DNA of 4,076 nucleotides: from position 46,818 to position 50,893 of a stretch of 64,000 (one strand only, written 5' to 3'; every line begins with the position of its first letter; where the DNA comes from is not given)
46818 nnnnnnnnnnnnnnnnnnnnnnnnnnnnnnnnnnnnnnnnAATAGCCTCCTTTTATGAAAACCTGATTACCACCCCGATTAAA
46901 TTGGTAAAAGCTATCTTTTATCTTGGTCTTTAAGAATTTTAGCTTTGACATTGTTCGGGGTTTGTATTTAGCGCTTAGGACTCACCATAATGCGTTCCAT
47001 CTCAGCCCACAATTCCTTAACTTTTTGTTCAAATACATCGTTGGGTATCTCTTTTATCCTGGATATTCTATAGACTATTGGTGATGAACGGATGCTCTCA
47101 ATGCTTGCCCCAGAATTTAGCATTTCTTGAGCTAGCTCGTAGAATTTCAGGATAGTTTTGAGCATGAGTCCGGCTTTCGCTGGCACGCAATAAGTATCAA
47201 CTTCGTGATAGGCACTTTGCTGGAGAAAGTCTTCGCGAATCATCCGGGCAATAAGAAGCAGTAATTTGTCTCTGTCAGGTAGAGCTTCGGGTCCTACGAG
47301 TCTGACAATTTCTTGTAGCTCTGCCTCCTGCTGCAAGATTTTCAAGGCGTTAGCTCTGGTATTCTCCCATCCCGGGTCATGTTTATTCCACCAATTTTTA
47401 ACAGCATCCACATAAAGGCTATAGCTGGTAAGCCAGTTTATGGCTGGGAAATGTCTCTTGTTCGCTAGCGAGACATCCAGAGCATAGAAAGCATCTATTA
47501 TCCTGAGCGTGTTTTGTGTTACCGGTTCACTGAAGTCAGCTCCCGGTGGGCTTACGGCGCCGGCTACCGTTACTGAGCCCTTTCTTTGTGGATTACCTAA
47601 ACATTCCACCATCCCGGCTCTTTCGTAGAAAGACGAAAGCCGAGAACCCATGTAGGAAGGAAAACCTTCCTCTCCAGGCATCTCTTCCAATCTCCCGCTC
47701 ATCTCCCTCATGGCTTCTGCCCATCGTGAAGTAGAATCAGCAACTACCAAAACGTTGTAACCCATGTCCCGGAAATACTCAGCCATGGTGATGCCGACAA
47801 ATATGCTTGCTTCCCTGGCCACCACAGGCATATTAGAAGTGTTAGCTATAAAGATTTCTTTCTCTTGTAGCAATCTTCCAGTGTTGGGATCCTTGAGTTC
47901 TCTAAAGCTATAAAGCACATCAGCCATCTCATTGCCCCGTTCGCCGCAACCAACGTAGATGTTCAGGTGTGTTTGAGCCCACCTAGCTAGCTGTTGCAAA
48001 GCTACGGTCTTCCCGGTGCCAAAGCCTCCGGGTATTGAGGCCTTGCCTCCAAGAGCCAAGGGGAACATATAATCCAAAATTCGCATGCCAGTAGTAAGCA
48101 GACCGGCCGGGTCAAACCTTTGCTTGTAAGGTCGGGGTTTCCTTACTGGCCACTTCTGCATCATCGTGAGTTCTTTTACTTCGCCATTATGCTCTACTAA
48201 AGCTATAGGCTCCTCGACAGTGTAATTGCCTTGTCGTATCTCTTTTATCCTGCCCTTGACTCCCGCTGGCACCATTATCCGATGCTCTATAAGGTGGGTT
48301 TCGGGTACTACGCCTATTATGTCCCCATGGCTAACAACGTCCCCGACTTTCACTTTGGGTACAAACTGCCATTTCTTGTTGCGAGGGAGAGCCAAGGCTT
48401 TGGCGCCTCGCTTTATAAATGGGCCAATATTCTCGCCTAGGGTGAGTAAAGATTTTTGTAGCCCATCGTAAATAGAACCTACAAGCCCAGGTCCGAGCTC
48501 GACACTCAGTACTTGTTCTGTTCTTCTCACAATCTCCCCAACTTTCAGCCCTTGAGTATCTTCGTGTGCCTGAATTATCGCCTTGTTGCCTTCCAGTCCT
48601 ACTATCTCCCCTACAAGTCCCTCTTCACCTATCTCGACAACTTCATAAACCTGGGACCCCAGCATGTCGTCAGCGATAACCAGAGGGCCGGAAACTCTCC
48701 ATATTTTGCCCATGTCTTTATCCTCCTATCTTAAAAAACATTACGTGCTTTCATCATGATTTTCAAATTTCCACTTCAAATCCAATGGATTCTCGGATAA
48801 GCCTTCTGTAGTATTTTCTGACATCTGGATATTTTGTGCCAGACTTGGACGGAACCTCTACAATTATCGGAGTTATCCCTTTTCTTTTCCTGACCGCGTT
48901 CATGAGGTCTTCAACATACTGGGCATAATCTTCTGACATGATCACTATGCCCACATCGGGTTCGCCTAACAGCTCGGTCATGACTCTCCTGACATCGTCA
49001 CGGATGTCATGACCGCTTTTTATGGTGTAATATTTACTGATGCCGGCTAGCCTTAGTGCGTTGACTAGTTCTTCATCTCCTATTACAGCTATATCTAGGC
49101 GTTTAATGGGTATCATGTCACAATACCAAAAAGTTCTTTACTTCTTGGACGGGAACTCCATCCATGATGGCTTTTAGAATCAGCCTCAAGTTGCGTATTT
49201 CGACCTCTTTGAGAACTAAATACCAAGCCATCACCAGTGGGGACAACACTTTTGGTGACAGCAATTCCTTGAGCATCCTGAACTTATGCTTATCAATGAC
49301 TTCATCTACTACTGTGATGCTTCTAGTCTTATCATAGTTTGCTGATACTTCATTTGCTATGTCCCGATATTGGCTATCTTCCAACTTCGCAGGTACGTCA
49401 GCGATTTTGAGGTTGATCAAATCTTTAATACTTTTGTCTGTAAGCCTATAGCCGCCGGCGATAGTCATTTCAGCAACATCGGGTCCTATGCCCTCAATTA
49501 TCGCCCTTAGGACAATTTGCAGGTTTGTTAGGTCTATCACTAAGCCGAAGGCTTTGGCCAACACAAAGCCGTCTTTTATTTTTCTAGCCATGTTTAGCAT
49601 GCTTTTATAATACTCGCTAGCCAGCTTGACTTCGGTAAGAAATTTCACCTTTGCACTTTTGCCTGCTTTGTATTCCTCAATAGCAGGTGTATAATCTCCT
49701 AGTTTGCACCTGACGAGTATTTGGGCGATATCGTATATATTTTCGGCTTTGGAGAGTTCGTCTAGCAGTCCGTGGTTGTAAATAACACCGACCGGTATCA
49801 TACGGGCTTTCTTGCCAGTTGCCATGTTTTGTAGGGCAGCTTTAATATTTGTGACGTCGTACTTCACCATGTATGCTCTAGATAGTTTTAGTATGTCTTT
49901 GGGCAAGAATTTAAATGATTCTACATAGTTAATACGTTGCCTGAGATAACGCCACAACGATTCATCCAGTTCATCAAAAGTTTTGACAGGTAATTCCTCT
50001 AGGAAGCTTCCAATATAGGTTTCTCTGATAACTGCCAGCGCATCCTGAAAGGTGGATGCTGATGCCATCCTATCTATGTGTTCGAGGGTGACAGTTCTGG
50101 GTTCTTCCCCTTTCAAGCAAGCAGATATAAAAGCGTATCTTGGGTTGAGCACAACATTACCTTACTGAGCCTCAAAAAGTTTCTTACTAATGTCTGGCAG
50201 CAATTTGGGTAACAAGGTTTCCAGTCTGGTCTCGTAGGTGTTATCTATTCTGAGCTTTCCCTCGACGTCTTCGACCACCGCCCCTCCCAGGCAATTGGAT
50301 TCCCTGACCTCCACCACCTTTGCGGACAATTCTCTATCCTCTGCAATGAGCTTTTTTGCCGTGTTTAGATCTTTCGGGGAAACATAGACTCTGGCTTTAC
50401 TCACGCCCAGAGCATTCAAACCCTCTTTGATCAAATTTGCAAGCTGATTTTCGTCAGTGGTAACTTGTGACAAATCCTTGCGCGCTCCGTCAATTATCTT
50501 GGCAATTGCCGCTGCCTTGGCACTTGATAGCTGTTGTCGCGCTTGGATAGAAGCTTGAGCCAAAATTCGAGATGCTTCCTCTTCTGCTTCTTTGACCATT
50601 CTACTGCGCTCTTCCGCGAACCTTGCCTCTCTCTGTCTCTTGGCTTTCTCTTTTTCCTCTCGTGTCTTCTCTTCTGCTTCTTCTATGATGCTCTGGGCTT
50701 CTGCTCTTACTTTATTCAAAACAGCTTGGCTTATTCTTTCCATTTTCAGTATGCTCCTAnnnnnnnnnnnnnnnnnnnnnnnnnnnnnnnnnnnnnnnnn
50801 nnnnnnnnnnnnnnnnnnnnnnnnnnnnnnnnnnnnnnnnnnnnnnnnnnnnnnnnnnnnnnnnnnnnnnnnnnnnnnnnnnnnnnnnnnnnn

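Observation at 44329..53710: Complete archaeal-order A1AO (A/V-type) ATPase operon H-I-K-E-C-F-A-B-D in a bacterial housekeeping context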

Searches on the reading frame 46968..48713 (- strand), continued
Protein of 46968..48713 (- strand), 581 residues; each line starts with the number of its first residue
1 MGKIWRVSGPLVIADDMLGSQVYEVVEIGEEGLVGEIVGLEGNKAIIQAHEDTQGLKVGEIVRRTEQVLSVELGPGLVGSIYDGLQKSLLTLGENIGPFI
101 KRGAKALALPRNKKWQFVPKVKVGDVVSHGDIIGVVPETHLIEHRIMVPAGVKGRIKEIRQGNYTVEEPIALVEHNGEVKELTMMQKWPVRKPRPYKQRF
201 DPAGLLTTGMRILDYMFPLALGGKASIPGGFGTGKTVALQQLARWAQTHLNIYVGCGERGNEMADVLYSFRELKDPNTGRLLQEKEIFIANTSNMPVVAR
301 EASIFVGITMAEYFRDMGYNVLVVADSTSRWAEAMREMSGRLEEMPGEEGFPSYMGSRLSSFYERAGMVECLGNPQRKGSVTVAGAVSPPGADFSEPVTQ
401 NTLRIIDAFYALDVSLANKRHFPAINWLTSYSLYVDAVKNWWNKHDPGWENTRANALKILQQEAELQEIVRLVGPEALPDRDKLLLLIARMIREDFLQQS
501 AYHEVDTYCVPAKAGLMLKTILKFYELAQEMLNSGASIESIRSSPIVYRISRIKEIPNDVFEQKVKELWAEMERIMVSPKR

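Call 51: search_protein_families(library=pfam, proteins=[L031:15001-15411:-, L031:15414-16808:-, L031:16812-17693:-, L031:17696-19207:-, L031:19229-19768:-, L031:19777-20286:-, L031:20305-20547:-, L031:20593-21525:-, L031:14388-14663:+, L031:13854-14309:+], max_evalue=0.0001)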
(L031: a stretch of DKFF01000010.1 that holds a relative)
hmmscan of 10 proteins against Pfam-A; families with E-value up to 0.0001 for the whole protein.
L031:15001-15411:- (136 aa): 2 families
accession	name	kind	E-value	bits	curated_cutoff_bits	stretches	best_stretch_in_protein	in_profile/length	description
PF02823.21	ATP-synt_DE_N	-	7.2e-29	100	27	1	4-81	1-79/80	ATP synthase, Delta/Epsilon chain, beta-sandwich domain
PF00401.25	ATP-synt_DE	-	2.4e-10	40.9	24.6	1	87-130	2-46/47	ATP synthase, Delta/Epsilon chain, long alpha-helix domain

L031:15414-16808:- (464 aa): 3 families
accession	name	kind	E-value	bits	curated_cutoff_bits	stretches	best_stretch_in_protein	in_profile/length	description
PF00006.31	ATP-synt_ab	-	3.2e-66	223.5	29.5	1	130-343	1-213/213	ATP synthase alpha/beta family, nucleotide-binding domain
PF22919.1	ATP-synt_VA_C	-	1.6e-15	57.4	24.7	1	349-428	6-87/101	C-terminal domain of V and A type ATP synthase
PF02874.29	ATP-synt_ab_N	-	3.7e-12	47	20.9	1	6-71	1-67/69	ATP synthase alpha/beta family, beta-barrel domain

L031:16812-17693:- (293 aa): 1 family
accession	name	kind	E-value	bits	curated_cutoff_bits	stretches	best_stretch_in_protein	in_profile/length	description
PF00231.24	ATP-synt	-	2.9e-79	267.2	39.9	1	5-283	3-284/285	ATP synthase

L031:17696-19207:- (503 aa): 3 families
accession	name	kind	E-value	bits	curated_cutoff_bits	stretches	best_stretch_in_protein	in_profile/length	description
PF00006.31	ATP-synt_ab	-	4.3e-79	265.5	29.5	1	149-364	1-213/213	ATP synthase alpha/beta family, nucleotide-binding domain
PF00306.32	ATP-synt_ab_C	-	1.9e-45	154.7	27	1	371-497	1-126/126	ATP synthase alpha/beta chain, C terminal domain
PF02874.29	ATP-synt_ab_N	-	4.8e-11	43.5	20.9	1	27-92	4-69/69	ATP synthase alpha/beta family, beta-barrel domain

L031:19229-19768:- (179 aa): 1 family
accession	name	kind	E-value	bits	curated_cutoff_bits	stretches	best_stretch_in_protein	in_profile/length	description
PF00213.23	OSCP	-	1.8e-41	142.5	22.3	1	7-174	2-172/172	ATP synthase delta (OSCP) subunit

L031:19777-20286:- (169 aa): 1 family
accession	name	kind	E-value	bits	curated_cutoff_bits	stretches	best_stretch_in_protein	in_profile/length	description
PF00430.23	ATP-synt_B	-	8.4e-24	84.6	28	1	13-144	1-132/132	ATP synthase B/B' CF(0)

L031:20305-20547:- (80 aa): 1 family
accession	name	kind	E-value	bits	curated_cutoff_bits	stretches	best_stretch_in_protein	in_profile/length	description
PF00137.26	ATP-synt_C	-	6.5e-20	71.6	24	1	13-76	1-60/60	ATP synthase subunit C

L031:20593-21525:- (310 aa): 1 family
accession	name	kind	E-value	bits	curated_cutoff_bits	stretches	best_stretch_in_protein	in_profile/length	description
PF00119.25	ATP-synt_A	-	3.8e-36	125.4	33.9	1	70-298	1-216/217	ATP synthase A chain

L031:14388-14663:+ (91 aa): 1 family
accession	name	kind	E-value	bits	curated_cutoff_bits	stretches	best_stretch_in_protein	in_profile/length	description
PF00886.24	Ribosomal_S16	-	3.4e-26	91.4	27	1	11-69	1-62/62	Ribosomal protein S16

L031:13854-14309:+ (151 aa): 1 family
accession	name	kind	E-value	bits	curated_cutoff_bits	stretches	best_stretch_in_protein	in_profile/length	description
PF01886.21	DUF61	-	9.5e-27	94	27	1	16-142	3-127/127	Protein of unknown function DUF61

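Call 57: search_protein_families(library=pfam, proteins=[L058:5797-6852:-, L058:7380-8528:-, L058:8455-9684:-, L058:9681-10487:-, L058:10494-11549:-, L058:11571-12755:-], max_evalue=0.001)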
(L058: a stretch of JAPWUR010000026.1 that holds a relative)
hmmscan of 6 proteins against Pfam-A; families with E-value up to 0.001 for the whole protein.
L058:5797-6852:- (351 aa): 9 families
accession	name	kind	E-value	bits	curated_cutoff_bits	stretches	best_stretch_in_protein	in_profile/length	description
PF04432.18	FrhB_FdhB_C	-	3.9e-34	118.1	23.3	1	178-325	3-147/150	Coenzyme F420 hydrogenase/dehydrogenase, beta subunit C terminus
PF04422.18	FrhB_FdhB_N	-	7.8e-18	64.8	22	1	93-163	2-73/78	Coenzyme F420 hydrogenase/dehydrogenase, beta subunit N-term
PF13187.11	Fer4_9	-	1.3e-06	28.7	27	1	21-64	2-50/52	4Fe-4S dicluster domain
PF00037.32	Fer4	-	2e-06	27.8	21.1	1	16-37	3-24/24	4Fe-4S binding domain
PF14697.11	Fer4_21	-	2.9e-06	27.8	35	1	18-62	5-52/59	4Fe-4S dicluster domain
PF12838.12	Fer4_7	-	2.4e-05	25.1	27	1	21-63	2-50/52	4Fe-4S dicluster domain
PF13237.11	Fer4_10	-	2.7e-05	24.4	25.5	1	18-62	6-53/53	4Fe-4S dicluster domain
PF12837.12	Fer4_6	-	0.00016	21.9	25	0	16-36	4-24/24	4Fe-4S binding domain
PF13183.11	Fer4_8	-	0.00019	22.4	27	0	21-33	5-17/68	4Fe-4S dicluster domain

L058:7380-8528:- (382 aa): 3 families
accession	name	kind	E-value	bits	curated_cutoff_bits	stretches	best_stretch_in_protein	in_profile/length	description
PF01546.33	Peptidase_M20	-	7.8e-29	101.5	24.6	1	69-367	1-205/206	Peptidase family M20/M25/M40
PF07687.19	M20_dimer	-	3.3e-11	43.5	21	1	163-269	2-105/107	Peptidase dimerisation domain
PF04389.22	Peptidase_M28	-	4.9e-05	23.6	21.3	1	55-140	1-77/193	Peptidase family M28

L058:8455-9684:- (409 aa): 1 family
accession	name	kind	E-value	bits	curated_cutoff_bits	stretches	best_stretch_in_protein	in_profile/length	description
PF00202.27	Aminotran_3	-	3.4e-129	431.5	30.5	1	21-389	9-403/403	Aminotransferase class-III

L058:9681-10487:- (268 aa): 1 family
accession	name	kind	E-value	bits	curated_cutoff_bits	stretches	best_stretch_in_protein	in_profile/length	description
PF00696.33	AA_kinase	-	2.6e-41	142.3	24.9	1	1-246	1-233/234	Amino acid kinase family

L058:10494-11549:- (351 aa): 3 families
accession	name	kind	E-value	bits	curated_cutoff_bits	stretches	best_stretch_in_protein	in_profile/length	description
PF22698.1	Semialdhyde_dhC_1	-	2.8e-54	183.8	27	1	150-318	1-165/165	Semialdehyde dehydrogenase, dimerisation domain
PF01118.30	Semialdhyde_dh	-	2e-30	106.1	26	1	3-141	1-120/121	Semialdehyde dehydrogenase, NAD binding domain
PF02774.23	Semialdhyde_dhC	-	2.4e-21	77.2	26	1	159-321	1-184/184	Semialdehyde dehydrogenase, dimerisation domain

L058:11571-12755:- (394 aa): 2 families
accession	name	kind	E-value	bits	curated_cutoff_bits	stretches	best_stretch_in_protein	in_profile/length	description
PF22626.3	LysX_preATP_grasp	-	4.5e-06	27.1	27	1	42-96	31-81/84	LysX preATP-grasp domain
PF08443.16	RimK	-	1.5e-05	25.2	21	1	133-264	20-142/188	RimK-like ATP-grasp domain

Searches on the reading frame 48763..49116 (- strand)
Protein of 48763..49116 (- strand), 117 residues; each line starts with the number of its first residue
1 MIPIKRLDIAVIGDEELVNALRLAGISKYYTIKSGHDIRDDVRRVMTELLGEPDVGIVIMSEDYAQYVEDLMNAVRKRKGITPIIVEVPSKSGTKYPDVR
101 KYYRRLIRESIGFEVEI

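Call 3: search_protein_families(library=pfam, proteins=[window:48763-49116:-], max_evalue=0.01)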
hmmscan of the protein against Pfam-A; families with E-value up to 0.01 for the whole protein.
window:48763-49116:- (117 aa): 3 families
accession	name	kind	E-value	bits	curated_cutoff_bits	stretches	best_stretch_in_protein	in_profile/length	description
PF01990.22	ATP-synt_F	-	1.4e-18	67.5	23.5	1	9-102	1-86/91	ATP synthase (F/14-kDa) subunit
PF13676.11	TIR_2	-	6.4e-05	23.9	28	1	15-100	14-109/122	TIR domain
PF00687.26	Ribosomal_L1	-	0.0065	16.5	32.2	1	5-114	43-144/198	Ribosomal protein L1p/L10e family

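Call 4: search_protein_families(library=ncbifam, proteins=[window:48763-49116:-], max_evalue=0.01)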
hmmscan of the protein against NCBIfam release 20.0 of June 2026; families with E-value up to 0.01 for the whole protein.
window:48763-49116:- (117 aa): 5 families
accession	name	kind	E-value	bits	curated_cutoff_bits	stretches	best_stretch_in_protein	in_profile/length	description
NF003047.0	PRK03957.1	equivalog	5.3e-17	62.1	101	1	8-115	2-98/100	V-type ATP synthase subunit F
NF002577.0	PRK02228.1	equivalog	1.2e-12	48.3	112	1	8-95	3-85/101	V-type ATP synthase subunit F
NF002384.0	PRK01395.1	equivalog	3.2e-08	33.7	114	1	8-95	5-84/104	V-type ATP synthase subunit F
NF002256.0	PRK01189.1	equivalog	5.7e-05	23.6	149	1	9-90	5-80/104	V-type ATP synthase subunit F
TIGR01101.1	V_ATP_synt_F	equivalog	6.1e-05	23.2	90.25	1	5-93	6-98/121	V-type ATPase subunit F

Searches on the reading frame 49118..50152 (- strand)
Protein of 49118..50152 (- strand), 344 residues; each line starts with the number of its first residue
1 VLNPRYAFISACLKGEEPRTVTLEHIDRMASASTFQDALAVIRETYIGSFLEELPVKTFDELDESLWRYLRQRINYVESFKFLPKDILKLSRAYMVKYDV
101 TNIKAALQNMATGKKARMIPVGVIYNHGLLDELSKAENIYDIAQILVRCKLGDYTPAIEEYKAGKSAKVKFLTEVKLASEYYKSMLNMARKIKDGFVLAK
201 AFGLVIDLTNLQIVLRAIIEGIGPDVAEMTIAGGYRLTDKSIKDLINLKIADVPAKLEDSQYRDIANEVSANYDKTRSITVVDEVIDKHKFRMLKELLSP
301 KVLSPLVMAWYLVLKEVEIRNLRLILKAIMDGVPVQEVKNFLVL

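Call 3: search_protein_families(library=pfam, proteins=[window:49118-50152:-], max_evalue=0.01)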
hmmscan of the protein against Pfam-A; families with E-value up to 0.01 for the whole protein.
window:49118-50152:- (344 aa): 2 families
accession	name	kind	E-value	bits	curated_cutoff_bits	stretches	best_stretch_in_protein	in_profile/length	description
PF01992.21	vATP-synt_AC39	-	2.1e-46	159.3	29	1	13-340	5-338/339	ATP synthase (C/AC39) subunit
PF12367.13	PFO_beta_C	-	0.0027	18.1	24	0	75-126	5-50/66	Pyruvate ferredoxin oxidoreductase beta subunit C terminal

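Call 4: search_protein_families(library=ncbifam, proteins=[window:49118-50152:-], max_evalue=0.01)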
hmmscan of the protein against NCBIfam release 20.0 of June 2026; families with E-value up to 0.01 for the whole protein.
window:49118-50152:- (344 aa): 6 families
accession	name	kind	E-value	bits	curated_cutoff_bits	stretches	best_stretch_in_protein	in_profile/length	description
TIGR02923.1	AhaC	equivalog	4.2e-39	134.8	240.5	1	5-343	4-348/348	ATP synthase A1 subunit C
NF002267.0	PRK01198.1-3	equivalog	1.5e-30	106.6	488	1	6-343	48-389/390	V-type ATP synthase subunit C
NF002266.0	PRK01198.1-2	equivalog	3.6e-25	88.7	270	1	4-339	4-325/333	V-type ATP synthase subunit C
NF002268.0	PRK01198.1-4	equivalog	1.9e-23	83.2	381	1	76-344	80-346/346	V-type ATP synthase subunit C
NF002269.0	PRK01198.1-5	equivalog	4.4e-22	78.7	574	1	6-341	35-364/369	V-type ATP synthase subunit C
NF002265.0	PRK01198.1-1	equivalog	4.6e-11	42.4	534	1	93-343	95-350/352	V-type ATP synthase subunit C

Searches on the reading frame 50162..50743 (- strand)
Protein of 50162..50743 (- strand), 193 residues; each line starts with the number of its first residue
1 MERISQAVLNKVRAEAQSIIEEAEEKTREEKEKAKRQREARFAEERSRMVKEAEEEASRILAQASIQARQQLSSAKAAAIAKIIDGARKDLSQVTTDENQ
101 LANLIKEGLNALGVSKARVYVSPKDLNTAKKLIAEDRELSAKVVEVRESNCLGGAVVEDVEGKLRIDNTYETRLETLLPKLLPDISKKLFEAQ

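Call 3: search_protein_families(library=pfam, proteins=[window:50162-50743:-], max_evalue=0.01)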
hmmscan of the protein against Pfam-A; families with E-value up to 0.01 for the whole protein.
window:50162-50743:- (193 aa): 1 family
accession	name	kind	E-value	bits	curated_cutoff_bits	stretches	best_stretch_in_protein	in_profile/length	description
PF01991.23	vATP-synt_E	-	2.1e-26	93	24.2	1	11-190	5-199/199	ATP synthase (E/31 kDa) subunit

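Call 4: search_protein_families(library=ncbifam, proteins=[window:50162-50743:-], max_evalue=0.01)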
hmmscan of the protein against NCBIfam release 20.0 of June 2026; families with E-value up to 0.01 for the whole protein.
window:50162-50743:- (193 aa): 4 families
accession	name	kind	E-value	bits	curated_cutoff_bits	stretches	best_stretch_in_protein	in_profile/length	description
NF003049.0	PRK03963.1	equivalog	3.1e-20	72.9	225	1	2-190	5-197/198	V-type ATP synthase subunit E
NF002629.0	PRK02292.1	equivalog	1.7e-17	63.8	184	1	3-191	5-191/192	V-type ATP synthase subunit E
NF004269.1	PRK05687.1-5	equivalog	1.7e-07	31.1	279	1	94-184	144-232/249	flagellar assembly protein FliH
TIGR02499.1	HrpE_YscL_not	equivalog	0.0034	17.5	78.7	1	5-138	15-137/166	type III secretion system stator protein SctL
